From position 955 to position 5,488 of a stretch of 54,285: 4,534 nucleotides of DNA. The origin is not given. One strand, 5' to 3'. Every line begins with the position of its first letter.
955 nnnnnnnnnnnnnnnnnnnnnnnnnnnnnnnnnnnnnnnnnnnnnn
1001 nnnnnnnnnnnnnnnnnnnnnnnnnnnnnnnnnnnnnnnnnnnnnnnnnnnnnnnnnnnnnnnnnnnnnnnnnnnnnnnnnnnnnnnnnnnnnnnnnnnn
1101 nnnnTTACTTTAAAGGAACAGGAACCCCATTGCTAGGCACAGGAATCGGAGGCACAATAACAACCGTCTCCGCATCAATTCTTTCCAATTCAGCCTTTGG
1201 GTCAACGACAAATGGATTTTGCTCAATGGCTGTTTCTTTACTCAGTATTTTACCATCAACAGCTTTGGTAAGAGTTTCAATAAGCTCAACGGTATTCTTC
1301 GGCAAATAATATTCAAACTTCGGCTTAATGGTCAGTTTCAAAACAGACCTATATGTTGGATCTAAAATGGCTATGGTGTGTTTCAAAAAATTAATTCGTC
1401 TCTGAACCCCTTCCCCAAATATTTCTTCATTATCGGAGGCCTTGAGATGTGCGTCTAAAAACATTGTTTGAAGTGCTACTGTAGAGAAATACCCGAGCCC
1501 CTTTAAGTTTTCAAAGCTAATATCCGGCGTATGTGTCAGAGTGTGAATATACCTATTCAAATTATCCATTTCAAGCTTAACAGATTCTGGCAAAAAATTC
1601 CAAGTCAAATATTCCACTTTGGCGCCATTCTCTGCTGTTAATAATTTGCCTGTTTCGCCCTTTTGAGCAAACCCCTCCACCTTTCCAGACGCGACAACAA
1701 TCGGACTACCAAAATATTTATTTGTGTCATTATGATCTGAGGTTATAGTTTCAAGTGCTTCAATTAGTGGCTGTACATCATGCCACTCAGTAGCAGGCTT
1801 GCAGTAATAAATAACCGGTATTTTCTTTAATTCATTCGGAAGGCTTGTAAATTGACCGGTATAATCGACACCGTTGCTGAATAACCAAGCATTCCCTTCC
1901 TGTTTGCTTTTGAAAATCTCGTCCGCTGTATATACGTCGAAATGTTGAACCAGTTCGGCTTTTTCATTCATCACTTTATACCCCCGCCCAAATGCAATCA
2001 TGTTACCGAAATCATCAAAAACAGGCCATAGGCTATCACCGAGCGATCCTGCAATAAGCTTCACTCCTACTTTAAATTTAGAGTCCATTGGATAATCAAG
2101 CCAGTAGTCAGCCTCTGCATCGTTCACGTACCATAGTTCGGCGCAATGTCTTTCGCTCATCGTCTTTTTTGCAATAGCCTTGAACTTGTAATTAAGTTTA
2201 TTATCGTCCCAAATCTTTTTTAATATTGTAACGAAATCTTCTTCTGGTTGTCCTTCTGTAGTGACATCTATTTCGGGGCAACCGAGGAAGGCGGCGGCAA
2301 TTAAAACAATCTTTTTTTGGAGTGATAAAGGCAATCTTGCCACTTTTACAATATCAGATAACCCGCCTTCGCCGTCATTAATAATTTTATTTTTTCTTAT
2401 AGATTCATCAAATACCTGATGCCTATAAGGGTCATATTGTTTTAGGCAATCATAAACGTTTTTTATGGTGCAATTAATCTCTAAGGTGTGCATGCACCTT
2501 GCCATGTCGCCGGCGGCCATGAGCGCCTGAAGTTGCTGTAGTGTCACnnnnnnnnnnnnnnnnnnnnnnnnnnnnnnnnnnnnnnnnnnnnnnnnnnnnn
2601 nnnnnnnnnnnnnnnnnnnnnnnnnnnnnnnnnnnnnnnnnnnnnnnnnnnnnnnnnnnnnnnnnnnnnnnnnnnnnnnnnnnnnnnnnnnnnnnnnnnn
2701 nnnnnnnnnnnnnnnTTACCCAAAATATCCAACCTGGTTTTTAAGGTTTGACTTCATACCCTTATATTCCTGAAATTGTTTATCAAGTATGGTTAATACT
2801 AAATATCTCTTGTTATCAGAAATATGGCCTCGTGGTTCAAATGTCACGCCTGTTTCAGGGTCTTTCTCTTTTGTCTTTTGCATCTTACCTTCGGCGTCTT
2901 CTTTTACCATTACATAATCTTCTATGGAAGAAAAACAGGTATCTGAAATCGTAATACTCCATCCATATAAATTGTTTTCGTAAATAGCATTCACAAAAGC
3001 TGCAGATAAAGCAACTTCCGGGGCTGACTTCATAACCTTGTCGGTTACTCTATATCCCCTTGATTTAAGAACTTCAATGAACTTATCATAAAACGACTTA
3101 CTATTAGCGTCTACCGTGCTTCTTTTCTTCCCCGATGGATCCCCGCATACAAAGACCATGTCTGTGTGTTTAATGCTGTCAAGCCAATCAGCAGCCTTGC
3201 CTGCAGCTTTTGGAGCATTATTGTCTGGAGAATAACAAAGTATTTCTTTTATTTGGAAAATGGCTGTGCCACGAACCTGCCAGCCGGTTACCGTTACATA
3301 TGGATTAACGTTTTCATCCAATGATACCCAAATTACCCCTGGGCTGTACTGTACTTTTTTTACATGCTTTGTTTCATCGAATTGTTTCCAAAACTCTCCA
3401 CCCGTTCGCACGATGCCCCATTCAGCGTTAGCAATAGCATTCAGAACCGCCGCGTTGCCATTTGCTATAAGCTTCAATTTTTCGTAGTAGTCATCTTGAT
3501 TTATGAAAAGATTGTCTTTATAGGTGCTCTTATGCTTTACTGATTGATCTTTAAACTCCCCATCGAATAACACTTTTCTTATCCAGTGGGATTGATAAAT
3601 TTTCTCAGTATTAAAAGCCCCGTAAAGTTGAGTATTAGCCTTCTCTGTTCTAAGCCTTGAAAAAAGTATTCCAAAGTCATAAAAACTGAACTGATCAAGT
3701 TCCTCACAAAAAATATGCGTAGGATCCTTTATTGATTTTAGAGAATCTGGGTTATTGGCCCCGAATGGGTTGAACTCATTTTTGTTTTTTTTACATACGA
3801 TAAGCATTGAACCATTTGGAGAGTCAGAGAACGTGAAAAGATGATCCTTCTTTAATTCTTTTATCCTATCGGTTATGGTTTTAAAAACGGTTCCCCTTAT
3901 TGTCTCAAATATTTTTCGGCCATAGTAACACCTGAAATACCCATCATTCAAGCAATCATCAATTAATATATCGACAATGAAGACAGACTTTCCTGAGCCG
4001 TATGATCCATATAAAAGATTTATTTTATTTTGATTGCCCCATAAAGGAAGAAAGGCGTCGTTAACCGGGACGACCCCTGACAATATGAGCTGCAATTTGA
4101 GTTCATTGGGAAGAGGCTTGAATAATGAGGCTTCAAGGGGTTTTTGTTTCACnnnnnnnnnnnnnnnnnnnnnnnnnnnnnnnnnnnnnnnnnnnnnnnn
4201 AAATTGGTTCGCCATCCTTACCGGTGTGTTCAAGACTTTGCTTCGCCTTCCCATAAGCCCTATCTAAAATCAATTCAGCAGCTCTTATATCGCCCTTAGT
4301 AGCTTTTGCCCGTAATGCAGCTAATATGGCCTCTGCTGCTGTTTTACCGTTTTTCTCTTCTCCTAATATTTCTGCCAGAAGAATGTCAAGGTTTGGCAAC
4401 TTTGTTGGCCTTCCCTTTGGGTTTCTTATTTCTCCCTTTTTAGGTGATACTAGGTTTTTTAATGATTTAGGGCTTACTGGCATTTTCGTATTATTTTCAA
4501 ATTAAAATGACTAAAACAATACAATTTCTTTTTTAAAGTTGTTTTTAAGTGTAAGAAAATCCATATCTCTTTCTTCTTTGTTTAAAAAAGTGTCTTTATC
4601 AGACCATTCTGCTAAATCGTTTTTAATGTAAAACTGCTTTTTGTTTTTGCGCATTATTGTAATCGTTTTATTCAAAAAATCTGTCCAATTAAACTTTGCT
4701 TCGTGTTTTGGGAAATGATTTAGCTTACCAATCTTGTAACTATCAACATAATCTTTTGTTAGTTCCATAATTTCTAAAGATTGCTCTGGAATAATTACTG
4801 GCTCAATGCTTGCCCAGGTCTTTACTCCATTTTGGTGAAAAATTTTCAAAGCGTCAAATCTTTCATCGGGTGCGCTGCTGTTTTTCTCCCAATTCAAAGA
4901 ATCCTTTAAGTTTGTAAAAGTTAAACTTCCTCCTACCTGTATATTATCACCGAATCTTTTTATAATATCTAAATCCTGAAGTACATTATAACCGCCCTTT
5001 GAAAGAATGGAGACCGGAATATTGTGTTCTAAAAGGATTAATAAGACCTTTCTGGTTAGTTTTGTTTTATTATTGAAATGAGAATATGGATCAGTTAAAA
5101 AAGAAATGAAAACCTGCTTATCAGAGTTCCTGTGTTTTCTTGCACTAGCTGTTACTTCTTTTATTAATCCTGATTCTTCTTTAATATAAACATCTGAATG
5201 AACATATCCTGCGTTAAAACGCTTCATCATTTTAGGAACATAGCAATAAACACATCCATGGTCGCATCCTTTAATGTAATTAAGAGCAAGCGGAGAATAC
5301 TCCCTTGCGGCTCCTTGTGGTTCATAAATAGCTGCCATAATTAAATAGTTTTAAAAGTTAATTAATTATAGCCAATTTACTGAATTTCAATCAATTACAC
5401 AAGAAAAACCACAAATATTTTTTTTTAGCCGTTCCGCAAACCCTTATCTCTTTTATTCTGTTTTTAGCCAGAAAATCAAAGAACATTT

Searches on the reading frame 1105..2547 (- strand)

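Call 57: search_protein_families(library=phrogs, proteins=[window:1105-2547:-], max_evalue=0.0001)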
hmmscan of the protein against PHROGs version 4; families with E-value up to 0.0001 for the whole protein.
window:1105-2547:- (480 aa): 3 families
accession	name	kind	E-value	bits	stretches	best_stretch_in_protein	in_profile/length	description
phrog_64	-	head and packaging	1.6e-63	216.1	1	32-460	93-494/547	portal protein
phrog_9064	-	head and packaging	1.4e-17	65.1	1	258-461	7-206/228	portal protein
phrog_8418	-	head and packaging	1.2e-08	36.2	1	374-461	16-101/136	portal protein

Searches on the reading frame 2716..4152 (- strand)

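Call 57: search_protein_families(library=phrogs, proteins=[window:2716-4152:-], max_evalue=0.0001)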
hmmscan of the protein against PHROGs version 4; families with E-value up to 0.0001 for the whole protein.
window:2716-4152:- (478 aa): 4 families
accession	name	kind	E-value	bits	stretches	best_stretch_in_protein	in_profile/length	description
phrog_3717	-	head and packaging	7.3e-30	105.4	1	30-260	11-237/277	terminase large subunit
phrog_2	-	head and packaging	1.9e-22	80.8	1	39-454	275-591/807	terminase large subunit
phrog_22023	-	unknown function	3.5e-07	31.6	1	159-258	4-101/153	-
phrog_979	-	head and packaging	5.7e-05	23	0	41-171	165-293/642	terminase large subunit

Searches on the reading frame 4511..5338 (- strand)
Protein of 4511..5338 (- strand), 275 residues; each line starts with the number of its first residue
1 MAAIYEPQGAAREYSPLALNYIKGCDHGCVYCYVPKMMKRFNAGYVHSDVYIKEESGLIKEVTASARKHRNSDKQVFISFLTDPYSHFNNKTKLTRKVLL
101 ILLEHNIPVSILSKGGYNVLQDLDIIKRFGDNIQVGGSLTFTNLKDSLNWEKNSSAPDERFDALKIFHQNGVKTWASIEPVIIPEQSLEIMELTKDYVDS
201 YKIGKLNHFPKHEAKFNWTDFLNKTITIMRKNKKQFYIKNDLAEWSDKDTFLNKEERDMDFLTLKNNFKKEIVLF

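Call 57: search_protein_families(library=phrogs, proteins=[window:4511-5338:-], max_evalue=0.0001)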
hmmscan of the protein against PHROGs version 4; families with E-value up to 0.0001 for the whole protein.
window:4511-5338:- (275 aa): 1 family
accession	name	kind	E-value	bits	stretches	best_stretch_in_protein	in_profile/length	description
phrog_13321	-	unknown function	7.2e-29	101.9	1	15-231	42-258/307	-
